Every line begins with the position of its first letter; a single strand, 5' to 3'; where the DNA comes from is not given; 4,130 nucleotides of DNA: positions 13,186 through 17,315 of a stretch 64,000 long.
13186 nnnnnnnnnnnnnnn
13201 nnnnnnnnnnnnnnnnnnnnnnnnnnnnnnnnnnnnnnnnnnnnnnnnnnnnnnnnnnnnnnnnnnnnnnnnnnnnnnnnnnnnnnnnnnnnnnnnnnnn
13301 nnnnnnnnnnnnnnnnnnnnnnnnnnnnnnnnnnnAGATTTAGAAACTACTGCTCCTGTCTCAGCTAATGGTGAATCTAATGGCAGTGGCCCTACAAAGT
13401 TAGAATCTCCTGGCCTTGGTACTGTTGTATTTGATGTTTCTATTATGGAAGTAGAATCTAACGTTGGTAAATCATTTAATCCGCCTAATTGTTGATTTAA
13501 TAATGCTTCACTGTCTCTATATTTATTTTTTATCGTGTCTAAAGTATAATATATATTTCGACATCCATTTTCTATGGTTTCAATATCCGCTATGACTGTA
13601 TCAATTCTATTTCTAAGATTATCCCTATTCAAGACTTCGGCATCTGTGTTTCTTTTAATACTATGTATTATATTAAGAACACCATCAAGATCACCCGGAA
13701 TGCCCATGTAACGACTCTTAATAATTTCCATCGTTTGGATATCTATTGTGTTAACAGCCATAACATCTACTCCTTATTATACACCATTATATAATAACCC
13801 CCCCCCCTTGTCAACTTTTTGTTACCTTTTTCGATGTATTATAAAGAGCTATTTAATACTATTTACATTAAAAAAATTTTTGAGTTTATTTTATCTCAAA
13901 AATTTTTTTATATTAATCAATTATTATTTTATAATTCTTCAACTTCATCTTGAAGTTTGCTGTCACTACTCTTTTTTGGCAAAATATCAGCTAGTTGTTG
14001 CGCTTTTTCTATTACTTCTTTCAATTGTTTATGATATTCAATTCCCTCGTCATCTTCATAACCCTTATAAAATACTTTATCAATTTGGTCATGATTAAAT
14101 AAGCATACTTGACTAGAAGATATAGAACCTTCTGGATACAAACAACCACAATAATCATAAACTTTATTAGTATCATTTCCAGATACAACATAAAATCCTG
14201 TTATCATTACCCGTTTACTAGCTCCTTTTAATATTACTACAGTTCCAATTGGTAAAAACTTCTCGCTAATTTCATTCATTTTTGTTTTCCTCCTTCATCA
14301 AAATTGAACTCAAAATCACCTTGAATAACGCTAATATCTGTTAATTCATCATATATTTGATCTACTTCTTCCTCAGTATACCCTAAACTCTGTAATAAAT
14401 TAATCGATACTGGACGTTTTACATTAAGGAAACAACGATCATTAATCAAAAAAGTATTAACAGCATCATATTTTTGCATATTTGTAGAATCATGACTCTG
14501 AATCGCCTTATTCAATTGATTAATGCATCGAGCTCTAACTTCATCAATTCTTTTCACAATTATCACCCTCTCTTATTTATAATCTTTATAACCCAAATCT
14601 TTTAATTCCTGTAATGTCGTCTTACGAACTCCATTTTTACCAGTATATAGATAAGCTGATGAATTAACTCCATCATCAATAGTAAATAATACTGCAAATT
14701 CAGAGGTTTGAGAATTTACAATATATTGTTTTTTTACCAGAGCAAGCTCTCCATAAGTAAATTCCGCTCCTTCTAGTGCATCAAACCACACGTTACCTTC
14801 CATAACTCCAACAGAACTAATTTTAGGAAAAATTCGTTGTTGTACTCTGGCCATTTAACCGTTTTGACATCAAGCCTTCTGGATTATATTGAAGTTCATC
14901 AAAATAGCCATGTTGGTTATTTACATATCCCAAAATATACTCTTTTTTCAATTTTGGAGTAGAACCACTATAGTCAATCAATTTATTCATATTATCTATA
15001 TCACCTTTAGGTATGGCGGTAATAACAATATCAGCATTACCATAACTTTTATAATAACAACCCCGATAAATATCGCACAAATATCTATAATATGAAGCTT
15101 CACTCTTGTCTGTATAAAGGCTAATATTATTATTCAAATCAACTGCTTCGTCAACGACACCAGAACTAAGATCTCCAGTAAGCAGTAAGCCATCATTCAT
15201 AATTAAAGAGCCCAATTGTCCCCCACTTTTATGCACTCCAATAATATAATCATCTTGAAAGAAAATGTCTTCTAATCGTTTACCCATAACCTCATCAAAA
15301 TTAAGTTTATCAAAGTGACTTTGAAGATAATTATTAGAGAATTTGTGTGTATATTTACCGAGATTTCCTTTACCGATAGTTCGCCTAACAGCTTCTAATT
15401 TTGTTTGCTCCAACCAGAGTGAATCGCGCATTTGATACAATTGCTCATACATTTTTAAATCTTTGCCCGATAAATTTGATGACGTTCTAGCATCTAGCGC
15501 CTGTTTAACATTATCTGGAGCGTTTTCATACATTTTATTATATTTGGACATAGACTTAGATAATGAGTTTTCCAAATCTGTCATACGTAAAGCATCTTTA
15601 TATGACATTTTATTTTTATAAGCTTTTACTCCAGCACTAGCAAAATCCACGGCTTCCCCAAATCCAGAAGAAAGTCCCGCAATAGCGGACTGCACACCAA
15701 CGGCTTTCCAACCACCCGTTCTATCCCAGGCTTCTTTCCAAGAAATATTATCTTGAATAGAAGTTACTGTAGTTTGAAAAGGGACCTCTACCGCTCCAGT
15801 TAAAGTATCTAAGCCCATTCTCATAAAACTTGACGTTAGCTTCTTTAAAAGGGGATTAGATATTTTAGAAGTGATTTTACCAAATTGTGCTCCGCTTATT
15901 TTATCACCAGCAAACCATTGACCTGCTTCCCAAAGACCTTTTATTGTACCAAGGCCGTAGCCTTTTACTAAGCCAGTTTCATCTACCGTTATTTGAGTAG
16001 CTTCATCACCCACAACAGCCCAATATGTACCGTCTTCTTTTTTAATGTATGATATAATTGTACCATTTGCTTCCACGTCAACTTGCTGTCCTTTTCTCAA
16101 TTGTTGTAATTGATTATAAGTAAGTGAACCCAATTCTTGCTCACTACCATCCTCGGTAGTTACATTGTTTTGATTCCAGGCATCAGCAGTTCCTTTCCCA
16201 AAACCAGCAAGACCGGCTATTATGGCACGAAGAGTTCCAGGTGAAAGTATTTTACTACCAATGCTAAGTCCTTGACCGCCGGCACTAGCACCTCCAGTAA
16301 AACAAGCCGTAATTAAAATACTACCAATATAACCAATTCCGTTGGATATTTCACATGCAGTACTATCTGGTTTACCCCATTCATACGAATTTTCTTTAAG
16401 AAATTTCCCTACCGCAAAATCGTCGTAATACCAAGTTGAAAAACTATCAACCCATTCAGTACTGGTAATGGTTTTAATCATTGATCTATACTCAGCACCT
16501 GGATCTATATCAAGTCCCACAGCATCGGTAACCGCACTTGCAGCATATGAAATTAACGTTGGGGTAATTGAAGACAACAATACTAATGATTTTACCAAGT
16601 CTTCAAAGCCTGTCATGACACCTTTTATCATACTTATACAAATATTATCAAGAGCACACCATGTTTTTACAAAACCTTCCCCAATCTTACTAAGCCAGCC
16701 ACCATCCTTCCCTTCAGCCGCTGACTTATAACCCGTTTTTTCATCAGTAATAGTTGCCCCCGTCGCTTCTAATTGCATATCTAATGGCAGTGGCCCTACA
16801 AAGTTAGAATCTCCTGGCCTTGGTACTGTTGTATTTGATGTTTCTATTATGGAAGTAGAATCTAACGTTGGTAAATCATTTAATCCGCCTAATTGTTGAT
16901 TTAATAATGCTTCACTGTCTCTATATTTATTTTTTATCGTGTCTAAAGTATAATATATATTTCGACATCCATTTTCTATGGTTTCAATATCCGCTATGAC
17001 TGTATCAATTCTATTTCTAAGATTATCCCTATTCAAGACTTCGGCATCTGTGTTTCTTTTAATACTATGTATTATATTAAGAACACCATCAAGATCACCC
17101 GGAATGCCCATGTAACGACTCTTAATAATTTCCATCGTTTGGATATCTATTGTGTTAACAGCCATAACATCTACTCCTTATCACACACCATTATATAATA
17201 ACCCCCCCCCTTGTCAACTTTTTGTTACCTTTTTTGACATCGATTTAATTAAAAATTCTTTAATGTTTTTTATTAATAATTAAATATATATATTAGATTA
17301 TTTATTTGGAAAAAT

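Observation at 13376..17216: ~440-bp near-identical direct repeats (promoter + 5'UTR + first 128 codons) heading LXG2 and LXG3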

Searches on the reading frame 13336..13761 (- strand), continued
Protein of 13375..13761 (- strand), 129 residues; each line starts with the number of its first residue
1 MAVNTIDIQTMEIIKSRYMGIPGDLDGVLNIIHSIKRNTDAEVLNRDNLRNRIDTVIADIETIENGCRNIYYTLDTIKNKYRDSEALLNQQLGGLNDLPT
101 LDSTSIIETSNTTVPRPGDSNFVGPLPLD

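Call 69: search_protein_families(library=pfam, proteins=[L028:7602-7796:+, L028:7813-8775:+, L028:9496-9849:+, L028:2408-2749:+, L028:3-2402:+, P0001], max_evalue=0.01)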
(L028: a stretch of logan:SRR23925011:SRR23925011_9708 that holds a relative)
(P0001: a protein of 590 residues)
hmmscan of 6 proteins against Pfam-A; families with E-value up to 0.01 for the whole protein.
L028:7602-7796:+ (64 aa): 0 families

L028:7813-8775:+ (320 aa): 1 family
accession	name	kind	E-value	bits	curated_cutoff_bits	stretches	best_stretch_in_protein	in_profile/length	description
PF03747.19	ADP_ribosyl_GH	-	4.6e-69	233.7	26.2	1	7-288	2-287/287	ADP-ribosylglycohydrolase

L028:9496-9849:+ (117 aa): 1 family
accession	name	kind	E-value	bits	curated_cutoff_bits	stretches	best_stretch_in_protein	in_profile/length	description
PF13780.11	DUF4176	-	9e-05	22.9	25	1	52-107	1-60/74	Domain of unknown function (DUF4176)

L028:2408-2749:+ (113 aa): 0 families

L028:3-2402:+ (799 aa): 0 families

P0001 (590 aa): 1 family
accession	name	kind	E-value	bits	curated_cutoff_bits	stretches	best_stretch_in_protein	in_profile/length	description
PF02258.22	SLT_beta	-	0.0018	18.7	27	0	478-513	9-43/70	Shiga-like toxin beta subunit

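Call 80: find_encoding_contigs(protein=P0010, flank=8000, max_places=3)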
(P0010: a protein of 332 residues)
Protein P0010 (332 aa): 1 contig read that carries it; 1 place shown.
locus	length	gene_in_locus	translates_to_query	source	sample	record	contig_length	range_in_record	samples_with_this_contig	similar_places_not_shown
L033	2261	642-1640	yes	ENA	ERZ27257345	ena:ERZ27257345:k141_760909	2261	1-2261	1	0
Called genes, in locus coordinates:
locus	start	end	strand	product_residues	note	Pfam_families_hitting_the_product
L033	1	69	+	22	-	?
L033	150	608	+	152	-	-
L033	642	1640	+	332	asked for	-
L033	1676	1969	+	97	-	PF13780:DUF4176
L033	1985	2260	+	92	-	?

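Call 81: find_encoding_contigs(protein=P0013, flank=8000, max_places=3)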
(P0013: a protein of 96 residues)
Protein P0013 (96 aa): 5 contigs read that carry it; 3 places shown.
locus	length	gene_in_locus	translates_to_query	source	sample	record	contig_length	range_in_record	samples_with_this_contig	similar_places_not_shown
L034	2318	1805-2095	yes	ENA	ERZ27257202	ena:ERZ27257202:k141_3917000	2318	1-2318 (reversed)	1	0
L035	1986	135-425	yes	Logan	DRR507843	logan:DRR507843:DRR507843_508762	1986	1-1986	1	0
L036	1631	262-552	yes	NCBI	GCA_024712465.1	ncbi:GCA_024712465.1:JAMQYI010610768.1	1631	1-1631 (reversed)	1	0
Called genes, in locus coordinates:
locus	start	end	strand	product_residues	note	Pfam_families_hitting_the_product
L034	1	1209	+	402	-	?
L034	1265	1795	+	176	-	-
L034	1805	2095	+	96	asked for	-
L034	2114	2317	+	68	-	?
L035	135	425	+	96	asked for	-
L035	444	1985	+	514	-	?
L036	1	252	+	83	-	?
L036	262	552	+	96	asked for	-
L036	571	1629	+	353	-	?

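Call 89: list_cluster_members(proteins=[P0002, P0003, P0001])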
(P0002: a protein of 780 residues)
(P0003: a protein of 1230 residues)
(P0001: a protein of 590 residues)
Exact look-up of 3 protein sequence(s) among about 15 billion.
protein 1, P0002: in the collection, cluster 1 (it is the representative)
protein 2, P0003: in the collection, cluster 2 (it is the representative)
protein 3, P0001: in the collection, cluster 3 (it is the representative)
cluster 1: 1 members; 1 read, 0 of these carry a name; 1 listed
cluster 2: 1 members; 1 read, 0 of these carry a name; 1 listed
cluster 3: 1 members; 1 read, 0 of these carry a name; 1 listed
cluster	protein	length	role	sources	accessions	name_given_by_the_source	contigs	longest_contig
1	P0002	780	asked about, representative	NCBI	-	-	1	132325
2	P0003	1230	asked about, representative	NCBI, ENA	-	-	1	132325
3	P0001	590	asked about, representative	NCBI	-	-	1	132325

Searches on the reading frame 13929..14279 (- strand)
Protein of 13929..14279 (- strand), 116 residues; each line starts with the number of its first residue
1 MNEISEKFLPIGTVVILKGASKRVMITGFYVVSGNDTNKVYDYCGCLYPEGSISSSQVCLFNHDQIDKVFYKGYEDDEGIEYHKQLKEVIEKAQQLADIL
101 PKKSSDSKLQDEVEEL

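Call 7: search_protein_families(library=pfam, proteins=[window:13929-14279:-], max_evalue=0.01)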
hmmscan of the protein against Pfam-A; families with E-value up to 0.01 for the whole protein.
window:13929-14279:- (116 aa): 1 family
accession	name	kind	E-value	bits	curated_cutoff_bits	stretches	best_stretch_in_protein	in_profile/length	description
PF13780.11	DUF4176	-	3.5e-27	94.7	25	1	8-79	1-71/74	Domain of unknown function (DUF4176)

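Call 18: search_protein_families(library=ncbifam, proteins=[window:13929-14279:-], max_evalue=1)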
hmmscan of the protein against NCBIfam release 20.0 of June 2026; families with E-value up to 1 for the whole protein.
window:13929-14279:- (116 aa): 0 families

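Call 22: find_encoding_contigs(protein=window:13929-14279:-, flank=10000, max_places=10)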
Protein window:13929-14279:- (116 aa): 4 contigs read that carry it; 4 places shown.
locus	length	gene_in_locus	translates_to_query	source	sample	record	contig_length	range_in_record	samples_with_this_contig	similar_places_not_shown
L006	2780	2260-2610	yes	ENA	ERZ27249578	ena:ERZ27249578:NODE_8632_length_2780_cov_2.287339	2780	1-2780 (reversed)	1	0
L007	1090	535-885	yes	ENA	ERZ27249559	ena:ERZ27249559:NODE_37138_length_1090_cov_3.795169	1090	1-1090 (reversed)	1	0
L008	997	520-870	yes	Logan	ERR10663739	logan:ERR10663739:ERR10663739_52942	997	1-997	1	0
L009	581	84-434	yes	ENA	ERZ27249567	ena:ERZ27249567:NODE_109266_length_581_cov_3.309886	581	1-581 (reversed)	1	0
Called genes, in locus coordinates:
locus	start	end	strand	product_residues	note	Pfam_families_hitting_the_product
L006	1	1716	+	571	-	?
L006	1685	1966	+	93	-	-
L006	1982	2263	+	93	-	-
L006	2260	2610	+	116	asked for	PF13780:DUF4176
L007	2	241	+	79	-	?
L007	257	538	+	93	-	-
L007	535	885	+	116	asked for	PF13780:DUF4176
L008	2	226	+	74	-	?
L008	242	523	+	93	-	-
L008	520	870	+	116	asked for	PF13780:DUF4176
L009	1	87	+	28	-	?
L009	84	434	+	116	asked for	PF13780:DUF4176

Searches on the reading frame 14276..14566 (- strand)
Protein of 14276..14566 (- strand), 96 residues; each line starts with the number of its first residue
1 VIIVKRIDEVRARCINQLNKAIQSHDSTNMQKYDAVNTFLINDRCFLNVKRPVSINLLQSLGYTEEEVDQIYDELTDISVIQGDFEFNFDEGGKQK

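Call 7: search_protein_families(library=pfam, proteins=[window:14276-14566:-], max_evalue=0.01)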
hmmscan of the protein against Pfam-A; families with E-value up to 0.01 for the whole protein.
window:14276-14566:- (96 aa): 1 family
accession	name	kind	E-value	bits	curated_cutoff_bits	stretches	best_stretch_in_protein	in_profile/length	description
PF23255.1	DUF7070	-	0.0017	18.5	27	1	62-80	18-36/49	Domain of unknown function (DUF7070)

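Call 18: search_protein_families(library=ncbifam, proteins=[window:14276-14566:-], max_evalue=1)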
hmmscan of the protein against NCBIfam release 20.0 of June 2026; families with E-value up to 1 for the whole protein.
window:14276-14566:- (96 aa): 1 family
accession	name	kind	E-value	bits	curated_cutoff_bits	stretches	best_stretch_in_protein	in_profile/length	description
TIGR00084.2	ruvA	equivalog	0.081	12.5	85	1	54-77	163-186/202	Holliday junction branch migration protein RuvA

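Call 60: find_encoding_contigs(protein=window:14276-14557:-, flank=10000, max_places=10)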
Protein window:14276-14557:- (93 aa): 4 contigs read that carry it; 4 places shown.
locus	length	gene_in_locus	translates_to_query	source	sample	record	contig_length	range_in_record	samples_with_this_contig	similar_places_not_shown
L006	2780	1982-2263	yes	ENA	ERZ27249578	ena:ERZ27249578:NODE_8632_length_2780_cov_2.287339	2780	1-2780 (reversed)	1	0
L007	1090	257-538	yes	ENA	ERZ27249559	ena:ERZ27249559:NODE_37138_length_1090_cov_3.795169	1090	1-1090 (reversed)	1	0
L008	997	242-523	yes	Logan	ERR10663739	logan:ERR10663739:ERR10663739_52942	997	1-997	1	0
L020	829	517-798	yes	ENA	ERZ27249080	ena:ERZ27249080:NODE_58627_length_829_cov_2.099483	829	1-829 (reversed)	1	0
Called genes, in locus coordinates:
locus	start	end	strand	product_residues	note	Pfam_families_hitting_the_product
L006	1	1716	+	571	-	?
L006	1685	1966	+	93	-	-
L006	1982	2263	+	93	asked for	-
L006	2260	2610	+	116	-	PF13780:DUF4176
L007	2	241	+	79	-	?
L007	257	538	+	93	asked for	-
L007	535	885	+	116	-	PF13780:DUF4176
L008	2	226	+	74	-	?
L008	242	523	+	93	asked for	-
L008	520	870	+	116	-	PF13780:DUF4176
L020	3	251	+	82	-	?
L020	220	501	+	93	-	-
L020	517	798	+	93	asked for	-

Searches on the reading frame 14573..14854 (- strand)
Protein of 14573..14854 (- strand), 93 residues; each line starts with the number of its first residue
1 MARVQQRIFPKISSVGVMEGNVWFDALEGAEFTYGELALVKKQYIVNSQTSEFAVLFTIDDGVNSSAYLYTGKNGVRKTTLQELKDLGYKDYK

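Call 7: search_protein_families(library=pfam, proteins=[window:14573-14854:-], max_evalue=0.01)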
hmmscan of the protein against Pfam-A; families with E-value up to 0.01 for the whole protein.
window:14573-14854:- (93 aa): 0 families

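Call 18: search_protein_families(library=ncbifam, proteins=[window:14573-14854:-], max_evalue=1)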
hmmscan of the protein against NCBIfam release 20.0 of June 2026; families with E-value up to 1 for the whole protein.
window:14573-14854:- (93 aa): 1 family
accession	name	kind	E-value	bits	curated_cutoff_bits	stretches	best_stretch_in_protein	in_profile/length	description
NF005423.0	PRK07003.1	equivalog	0.093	11.1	1260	1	54-82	27-55/831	DNA polymerase III subunit gamma/tau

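Call 37: find_encoding_contigs(protein=window:14573-14854:-, flank=10000, max_places=10)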
Protein window:14573-14854:- (93 aa): 3 contigs read that carry it; 3 places shown.
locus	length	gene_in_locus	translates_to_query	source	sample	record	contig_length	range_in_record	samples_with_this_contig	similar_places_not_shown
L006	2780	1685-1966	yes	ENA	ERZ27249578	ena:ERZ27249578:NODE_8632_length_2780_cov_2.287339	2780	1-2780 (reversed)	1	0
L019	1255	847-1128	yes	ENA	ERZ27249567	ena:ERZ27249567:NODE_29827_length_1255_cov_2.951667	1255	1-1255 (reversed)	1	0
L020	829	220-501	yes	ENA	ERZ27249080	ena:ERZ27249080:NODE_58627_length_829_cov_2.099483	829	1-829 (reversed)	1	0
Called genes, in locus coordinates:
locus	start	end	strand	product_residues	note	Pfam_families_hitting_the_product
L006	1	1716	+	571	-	?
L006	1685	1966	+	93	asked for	-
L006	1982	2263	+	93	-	-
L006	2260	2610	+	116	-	PF13780:DUF4176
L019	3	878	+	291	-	?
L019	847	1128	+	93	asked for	-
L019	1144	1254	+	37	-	?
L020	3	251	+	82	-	?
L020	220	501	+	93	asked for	-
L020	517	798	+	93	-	-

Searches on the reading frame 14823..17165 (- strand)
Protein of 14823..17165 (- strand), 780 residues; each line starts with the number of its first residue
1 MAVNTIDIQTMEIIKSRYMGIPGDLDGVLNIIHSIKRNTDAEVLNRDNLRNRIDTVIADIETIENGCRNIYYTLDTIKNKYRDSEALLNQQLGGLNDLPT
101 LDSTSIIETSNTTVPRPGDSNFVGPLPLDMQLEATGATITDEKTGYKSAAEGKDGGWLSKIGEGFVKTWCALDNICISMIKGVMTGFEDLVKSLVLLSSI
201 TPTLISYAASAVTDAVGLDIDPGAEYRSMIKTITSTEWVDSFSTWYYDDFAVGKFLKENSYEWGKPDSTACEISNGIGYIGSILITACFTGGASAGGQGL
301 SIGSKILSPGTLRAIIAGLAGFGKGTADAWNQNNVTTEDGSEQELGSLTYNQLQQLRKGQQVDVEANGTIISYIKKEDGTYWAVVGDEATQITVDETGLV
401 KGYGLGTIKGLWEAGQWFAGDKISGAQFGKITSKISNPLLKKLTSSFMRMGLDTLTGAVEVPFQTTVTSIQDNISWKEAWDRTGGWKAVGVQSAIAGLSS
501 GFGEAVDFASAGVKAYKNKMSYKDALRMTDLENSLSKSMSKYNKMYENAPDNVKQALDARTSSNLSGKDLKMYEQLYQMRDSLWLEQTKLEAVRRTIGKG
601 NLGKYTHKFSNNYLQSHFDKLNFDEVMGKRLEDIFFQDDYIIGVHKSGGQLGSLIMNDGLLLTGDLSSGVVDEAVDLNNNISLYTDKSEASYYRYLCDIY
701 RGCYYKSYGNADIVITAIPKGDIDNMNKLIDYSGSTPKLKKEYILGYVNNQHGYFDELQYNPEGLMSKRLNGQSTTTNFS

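Call 7: search_protein_families(library=pfam, proteins=[window:14823-17165:-], max_evalue=0.01)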
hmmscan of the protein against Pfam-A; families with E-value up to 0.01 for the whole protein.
window:14823-17165:- (780 aa): 0 families

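Call 17: search_protein_families(library=pfam, proteins=[window:14823-17165:-], max_evalue=10)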
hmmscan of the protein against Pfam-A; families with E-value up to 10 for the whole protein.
window:14823-17165:- (780 aa): 0 families

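Call 18: search_protein_families(library=ncbifam, proteins=[window:14823-17165:-], max_evalue=1)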
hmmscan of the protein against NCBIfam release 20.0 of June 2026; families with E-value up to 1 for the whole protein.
window:14823-17165:- (780 aa): 0 families

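Call 29: search_solved_structures(query=window:14823-17165:-, max_evalue=1)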
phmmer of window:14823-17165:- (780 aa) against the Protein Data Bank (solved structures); distinct sequences matched with E-value up to 1: 0.

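Call 86: find_encoding_contigs(protein=window:14823-17165:-, flank=10000, max_places=10)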
Protein window:14823-17165:- (780 aa): no gene with exactly this product is on record in the collection.
